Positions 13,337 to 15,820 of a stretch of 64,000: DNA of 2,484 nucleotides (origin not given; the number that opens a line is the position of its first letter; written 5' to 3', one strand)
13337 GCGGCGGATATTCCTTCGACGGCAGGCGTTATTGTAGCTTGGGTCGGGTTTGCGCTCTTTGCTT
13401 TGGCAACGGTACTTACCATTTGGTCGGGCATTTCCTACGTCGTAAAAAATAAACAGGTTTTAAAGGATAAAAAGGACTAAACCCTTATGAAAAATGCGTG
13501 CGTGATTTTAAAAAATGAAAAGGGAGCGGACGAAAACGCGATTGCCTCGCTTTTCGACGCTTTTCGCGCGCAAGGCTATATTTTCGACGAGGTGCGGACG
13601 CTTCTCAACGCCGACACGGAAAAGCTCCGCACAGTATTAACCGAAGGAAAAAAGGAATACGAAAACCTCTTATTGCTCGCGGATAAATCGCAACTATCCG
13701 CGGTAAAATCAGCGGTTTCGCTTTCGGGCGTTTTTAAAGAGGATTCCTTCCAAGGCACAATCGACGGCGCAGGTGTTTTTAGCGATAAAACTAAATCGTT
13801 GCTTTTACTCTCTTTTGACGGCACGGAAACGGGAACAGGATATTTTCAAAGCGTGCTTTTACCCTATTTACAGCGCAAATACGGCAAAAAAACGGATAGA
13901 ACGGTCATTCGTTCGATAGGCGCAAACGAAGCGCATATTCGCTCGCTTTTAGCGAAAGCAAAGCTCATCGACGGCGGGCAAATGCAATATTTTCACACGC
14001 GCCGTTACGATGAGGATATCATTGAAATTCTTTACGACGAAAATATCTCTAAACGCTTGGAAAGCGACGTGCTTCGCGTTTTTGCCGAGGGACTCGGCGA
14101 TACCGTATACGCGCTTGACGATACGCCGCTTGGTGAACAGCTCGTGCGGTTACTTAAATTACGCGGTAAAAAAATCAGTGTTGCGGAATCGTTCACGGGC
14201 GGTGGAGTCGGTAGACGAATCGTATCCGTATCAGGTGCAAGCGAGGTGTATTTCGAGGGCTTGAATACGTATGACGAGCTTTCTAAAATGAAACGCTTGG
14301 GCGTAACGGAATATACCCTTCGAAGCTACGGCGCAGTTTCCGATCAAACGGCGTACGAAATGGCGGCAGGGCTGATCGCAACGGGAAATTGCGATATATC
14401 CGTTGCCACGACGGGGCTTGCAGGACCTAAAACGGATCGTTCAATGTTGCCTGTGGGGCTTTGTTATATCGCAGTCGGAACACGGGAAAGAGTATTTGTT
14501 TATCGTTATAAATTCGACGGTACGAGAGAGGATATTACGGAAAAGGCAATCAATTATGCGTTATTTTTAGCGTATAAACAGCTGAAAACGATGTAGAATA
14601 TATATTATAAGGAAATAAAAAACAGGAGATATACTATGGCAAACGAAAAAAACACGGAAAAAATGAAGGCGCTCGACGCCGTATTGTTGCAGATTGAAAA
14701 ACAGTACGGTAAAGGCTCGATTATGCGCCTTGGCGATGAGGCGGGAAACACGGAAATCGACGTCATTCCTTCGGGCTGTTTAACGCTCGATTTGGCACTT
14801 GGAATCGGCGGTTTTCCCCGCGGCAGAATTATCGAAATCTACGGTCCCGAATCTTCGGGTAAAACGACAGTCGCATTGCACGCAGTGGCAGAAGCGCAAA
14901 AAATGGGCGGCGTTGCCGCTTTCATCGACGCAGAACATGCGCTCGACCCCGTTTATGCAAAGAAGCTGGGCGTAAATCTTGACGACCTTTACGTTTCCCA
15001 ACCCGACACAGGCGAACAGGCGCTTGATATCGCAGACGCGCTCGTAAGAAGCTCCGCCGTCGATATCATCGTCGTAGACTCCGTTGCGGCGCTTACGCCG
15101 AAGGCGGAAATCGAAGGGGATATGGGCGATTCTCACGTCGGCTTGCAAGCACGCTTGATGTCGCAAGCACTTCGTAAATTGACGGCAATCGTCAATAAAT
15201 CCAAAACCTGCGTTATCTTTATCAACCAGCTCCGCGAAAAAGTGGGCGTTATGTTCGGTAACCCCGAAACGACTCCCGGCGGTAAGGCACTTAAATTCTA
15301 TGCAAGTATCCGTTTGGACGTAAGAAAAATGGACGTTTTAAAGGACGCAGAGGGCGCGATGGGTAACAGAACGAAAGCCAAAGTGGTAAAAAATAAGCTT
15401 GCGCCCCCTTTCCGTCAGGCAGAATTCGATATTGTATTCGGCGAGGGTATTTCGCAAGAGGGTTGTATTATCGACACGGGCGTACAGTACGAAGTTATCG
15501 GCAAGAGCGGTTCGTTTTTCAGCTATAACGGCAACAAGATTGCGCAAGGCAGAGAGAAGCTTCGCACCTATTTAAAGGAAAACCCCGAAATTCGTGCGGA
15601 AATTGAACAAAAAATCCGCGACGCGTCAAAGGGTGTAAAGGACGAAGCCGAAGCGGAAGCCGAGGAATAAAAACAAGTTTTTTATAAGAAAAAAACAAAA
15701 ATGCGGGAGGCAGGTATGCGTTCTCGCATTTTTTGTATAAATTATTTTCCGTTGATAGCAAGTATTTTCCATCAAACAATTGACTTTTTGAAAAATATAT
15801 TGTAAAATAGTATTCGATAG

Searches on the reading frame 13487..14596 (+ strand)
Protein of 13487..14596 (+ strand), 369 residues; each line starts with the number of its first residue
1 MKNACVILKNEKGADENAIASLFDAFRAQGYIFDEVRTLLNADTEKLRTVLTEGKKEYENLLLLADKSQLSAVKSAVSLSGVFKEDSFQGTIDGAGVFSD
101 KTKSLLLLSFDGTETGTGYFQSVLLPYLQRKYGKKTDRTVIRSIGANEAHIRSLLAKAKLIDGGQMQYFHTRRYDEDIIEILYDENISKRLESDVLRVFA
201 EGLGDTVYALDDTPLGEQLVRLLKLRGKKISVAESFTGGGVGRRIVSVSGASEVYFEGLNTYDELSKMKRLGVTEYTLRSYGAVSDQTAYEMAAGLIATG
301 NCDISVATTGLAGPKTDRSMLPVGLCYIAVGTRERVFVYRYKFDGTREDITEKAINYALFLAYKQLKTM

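Call 71: search_protein_families(library=pfam, proteins=[window:13487-14596:+], max_evalue=0.00001)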
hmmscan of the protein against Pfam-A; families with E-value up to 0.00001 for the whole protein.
window:13487-14596:+ (369 aa): 1 family
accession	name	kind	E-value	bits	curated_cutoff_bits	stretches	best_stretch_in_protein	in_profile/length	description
PF02464.23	CinA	-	1.2e-41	142.4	23.5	1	214-365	3-154/155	Competence-damaged protein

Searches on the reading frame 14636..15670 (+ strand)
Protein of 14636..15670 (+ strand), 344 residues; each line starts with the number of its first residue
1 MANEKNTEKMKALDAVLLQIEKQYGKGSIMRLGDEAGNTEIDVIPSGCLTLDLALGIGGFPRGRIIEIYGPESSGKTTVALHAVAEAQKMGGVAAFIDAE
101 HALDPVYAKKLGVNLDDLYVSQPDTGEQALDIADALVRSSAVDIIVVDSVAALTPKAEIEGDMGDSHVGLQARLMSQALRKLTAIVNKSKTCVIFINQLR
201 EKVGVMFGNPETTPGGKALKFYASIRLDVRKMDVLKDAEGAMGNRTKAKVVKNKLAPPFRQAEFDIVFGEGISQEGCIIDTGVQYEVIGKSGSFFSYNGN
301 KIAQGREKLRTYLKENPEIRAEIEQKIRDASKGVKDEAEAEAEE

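Call 71: search_protein_families(library=pfam, proteins=[window:14636-15670:+], max_evalue=0.00001)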
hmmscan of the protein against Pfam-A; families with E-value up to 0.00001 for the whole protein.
window:14636-15670:+ (344 aa): 4 families
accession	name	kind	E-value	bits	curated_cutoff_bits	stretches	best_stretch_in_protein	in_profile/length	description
PF00154.27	RecA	-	2.4e-141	470.1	27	1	11-273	1-262/262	recA bacterial DNA recombination protein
PF21096.2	RecA_C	-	4.8e-24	84.7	27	1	276-330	1-55/57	RecA C-terminal domain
PF08423.17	Rad51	-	4e-09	36.6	22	1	43-231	7-211/244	Rad51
PF06745.19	ATPase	-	3.6e-07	30.2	26.6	1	45-119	2-78/231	KaiC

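Call 72: find_related_loci(query=window:14636-15667:+, collection=genome_contigs, flank=500)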
Query window:14636-15667:+ (344 aa) in genome_contigs; peptide patterns used: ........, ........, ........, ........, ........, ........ (x = any residue, [..] = any of these).
600 stretches matched a pattern (row limit reached: there are more); 593 encode a relative of the query (tblastn E <= 1e-3); the best 80 are kept; 80 distinct loci.
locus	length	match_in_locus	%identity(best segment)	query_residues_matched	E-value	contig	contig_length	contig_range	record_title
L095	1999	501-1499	94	1-333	0e+0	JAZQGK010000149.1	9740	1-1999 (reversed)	MAG: Candidatus Scatosoma sp. isolate T1900044630_TS20190096.MAGScoT_cleanbin_000047 SGB_1027_k141_159526, whole genome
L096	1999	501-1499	92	1-333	0e+0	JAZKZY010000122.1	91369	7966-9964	MAG: Candidatus Scatosoma sp. isolate T1900045082_TC20190076.MAGScoT_cleanbin_000021 SGB_4667_k141_14734, whole genome s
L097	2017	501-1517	83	6-344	0e+0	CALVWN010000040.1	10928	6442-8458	MAG: uncultured Clostridia bacterium isolate E27__bin11 genome assembly, contig: E27__k127_1967759, whole genome shotgun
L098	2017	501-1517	83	6-344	0e+0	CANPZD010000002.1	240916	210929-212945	MAG: uncultured Clostridia bacterium isolate Lapin-002__bin128 genome assembly, contig: Lapin-002__NODE_26_length_240916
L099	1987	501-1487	85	6-334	0e+0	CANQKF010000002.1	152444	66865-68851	MAG: uncultured Clostridia bacterium isolate Lapin-027__bin2 genome assembly, contig: Lapin-027__NODE_43_length_152444_c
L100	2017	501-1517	81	6-344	0e+0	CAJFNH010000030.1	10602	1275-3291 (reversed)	Candidatus Gallimonas caecicola isolate Chicken_8_mag_76 genome assembly, contig: MAGpy_11413_8_idba_bin_76_fascaffold_7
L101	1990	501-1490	79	6-335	0e+0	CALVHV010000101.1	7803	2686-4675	MAG: uncultured Clostridia bacterium isolate BRZ_CN__bin63 genome assembly, contig: BRZ_CN__NODE_14012_length_7803_cov_4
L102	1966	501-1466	78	9-330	4e-180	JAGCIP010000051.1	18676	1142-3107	MAG: Clostridia bacterium isolate RGIG9825 Yak_Rectum-1__c221347, whole genome shotgun sequence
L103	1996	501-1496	74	6-337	2e-175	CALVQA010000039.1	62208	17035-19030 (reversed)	MAG: uncultured Clostridia bacterium isolate E20__bin344 genome assembly, contig: E20__k127_5403421, whole genome shotgu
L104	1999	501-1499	75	1-328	2e-173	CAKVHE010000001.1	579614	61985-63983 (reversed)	MAG: uncultured Clostridia bacterium isolate REFINED_METABAT215_TOP10_CONTIGS_1500_ASSEMBLY_K77_MERGED__Hadza_MoBio_hadz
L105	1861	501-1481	73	6-332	6e-177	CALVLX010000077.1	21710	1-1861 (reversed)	MAG: uncultured Clostridia bacterium isolate E04__bin285 genome assembly, contig: E04__k127_5658830, whole genome shotgu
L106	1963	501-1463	75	9-330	3e-168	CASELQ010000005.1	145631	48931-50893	uncultured Eubacteriales bacterium isolate O90_L3_308308_idba_bin.78 genome assembly, contig: O90_L3_308308_idba_bin.78.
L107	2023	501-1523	69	1-344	1e-165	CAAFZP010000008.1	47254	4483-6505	MAG TPA_asm: Lachnospiraceae bacterium, isolate HGM12096, WGS project CAAFZP010000000 data, contig: SRS475987_127_k119_1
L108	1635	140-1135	70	4-336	3e-170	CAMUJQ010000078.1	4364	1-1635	MAG TPA_asm: uncultured Clostridia bacterium isolate SRR14038233_bin.22_metawrap_v1.3_MAG genome assembly, contig: NODE.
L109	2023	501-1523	68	1-344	4e-164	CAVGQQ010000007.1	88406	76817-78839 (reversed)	bacterium isolate H07613-L1_cleanbin_000006 genome assembly, contig: Spades_H07613-L1_contig_61, whole genome shotgun se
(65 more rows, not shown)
